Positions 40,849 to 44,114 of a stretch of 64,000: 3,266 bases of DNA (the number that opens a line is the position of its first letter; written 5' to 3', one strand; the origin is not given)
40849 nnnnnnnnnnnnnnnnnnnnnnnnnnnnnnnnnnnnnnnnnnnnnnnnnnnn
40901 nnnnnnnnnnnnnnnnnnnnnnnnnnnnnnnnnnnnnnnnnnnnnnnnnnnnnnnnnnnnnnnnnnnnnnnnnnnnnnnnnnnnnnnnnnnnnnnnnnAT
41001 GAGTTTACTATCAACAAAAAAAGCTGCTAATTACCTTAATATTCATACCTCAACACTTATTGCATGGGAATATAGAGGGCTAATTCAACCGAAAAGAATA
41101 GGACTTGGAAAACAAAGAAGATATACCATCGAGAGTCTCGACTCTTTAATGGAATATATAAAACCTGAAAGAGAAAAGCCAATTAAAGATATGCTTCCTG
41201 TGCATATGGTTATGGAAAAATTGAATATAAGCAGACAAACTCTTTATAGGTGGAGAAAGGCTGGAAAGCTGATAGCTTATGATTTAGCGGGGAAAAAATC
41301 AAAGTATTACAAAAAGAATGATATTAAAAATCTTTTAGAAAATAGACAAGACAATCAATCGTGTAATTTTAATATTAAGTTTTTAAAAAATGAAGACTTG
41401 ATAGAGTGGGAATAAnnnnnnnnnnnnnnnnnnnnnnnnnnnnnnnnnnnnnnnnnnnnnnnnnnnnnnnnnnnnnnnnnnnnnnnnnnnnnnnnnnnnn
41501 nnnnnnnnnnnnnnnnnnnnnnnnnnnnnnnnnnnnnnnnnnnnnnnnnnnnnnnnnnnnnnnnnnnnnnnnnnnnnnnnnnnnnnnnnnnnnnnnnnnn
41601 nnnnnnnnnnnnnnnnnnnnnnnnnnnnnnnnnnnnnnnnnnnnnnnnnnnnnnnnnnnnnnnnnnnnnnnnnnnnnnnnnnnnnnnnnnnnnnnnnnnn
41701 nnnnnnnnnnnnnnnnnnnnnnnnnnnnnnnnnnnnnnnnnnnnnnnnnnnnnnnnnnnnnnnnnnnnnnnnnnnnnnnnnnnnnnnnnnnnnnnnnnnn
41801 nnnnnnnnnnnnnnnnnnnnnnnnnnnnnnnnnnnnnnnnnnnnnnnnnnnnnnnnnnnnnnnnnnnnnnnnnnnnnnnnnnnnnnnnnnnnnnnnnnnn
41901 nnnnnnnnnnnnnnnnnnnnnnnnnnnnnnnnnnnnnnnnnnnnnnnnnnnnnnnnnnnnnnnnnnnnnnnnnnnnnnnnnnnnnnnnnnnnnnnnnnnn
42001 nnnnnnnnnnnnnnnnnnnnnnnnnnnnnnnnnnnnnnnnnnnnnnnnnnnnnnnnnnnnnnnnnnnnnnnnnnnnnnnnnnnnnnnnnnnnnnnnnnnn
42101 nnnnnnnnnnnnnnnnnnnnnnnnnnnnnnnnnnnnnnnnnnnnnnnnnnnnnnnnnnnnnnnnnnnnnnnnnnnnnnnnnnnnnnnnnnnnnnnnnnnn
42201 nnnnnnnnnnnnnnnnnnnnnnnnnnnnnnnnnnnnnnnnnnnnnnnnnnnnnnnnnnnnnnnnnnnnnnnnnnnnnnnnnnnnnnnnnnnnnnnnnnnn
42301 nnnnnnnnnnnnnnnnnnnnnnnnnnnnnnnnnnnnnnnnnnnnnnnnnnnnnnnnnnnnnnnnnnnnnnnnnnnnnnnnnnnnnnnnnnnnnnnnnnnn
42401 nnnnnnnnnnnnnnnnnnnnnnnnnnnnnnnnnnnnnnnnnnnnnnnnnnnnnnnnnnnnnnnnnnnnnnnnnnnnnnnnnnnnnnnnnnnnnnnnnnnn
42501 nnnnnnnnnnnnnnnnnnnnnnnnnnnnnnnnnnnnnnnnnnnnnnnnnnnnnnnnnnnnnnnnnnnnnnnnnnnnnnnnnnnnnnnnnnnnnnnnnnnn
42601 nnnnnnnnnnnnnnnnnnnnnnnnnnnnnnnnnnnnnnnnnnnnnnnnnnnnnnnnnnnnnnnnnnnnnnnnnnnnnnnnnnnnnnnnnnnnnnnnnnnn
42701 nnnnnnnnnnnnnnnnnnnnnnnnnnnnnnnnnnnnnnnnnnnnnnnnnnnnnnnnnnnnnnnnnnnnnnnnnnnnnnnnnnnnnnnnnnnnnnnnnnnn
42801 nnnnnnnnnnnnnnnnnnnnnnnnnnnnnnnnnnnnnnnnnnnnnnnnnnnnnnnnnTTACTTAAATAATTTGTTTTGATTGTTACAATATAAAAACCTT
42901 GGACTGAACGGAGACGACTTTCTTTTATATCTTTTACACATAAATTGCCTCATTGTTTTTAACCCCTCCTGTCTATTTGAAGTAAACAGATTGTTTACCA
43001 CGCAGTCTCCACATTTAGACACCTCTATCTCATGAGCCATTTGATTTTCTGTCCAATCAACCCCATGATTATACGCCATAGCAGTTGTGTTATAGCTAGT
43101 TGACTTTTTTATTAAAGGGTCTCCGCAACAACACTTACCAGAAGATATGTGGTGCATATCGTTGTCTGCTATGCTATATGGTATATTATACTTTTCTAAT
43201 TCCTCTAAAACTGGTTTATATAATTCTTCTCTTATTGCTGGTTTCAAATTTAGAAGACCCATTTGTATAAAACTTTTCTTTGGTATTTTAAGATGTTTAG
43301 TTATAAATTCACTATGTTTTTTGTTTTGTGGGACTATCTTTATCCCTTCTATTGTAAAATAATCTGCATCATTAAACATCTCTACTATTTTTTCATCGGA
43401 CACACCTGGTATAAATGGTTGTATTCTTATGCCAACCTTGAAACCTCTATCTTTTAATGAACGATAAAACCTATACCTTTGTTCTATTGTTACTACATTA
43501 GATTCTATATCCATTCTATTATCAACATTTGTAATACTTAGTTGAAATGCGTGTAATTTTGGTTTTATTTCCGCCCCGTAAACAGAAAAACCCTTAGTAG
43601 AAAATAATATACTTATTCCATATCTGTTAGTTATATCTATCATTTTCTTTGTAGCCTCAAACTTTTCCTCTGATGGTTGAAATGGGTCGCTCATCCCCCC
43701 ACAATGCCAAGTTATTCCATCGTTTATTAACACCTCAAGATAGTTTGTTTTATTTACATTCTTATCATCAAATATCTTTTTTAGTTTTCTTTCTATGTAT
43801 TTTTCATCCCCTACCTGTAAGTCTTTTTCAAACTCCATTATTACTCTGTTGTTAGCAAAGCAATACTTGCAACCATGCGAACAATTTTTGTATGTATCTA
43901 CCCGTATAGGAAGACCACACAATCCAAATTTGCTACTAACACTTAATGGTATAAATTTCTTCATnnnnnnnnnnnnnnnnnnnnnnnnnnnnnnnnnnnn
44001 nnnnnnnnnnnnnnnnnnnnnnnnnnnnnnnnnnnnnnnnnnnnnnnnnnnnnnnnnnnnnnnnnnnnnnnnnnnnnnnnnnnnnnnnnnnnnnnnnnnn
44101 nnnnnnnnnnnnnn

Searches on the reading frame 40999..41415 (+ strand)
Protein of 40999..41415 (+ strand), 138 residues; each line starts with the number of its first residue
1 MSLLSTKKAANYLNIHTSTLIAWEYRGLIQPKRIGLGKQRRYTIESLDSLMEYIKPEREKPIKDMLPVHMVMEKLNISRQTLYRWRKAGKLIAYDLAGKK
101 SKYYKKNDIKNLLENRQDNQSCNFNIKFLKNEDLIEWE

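Call 42: search_protein_families(library=pfam, proteins=[window:40999-41415:+])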
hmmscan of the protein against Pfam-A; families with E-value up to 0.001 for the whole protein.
window:40999-41415:+ (138 aa): 8 families
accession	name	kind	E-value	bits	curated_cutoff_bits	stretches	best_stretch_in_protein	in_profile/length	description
PF12728.13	HTH_17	-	9.8e-18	64.6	27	2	71-116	7-50/51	Helix-turn-helix domain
PF00376.29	MerR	-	1.2e-10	41.4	28.2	1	5-42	1-38/38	MerR family regulatory protein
PF13411.12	MerR_1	-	3.4e-09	37.1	21.6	1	5-50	2-46/69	MerR HTH family regulatory protein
PF23125.1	Xre-MbcA-ParS_M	-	9e-06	25.8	27.8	1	72-101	8-37/51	Antitoxin Xre/MbcA/ParS-like, middle domain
PF13384.12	HTH_23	-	3.7e-05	23.9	24.6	0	71-88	23-40/50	Homeodomain-like domain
PF13022.12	HTH_Tnp_1_2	-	0.00029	21.4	27.9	0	70-95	31-56/122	Helix-turn-helix of insertion element transposase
PF02954.25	HTH_8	-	0.0008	19.5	22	0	73-84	26-37/42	Bacterial regulatory protein, Fis family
PF01527.26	HTH_Tnp_1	-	0.00084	19.9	24.1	0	67-89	25-47/75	Transposase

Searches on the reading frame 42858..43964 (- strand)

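Call 42: search_protein_families(library=pfam, proteins=[window:42858-43964:-])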
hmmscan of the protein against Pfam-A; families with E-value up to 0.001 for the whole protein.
window:42858-43964:- (368 aa): 1 family
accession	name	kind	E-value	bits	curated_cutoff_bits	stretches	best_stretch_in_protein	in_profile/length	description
PF04055.27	Radical_SAM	-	1.3e-08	35.6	29.5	1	25-199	4-165/166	Radical SAM superfamily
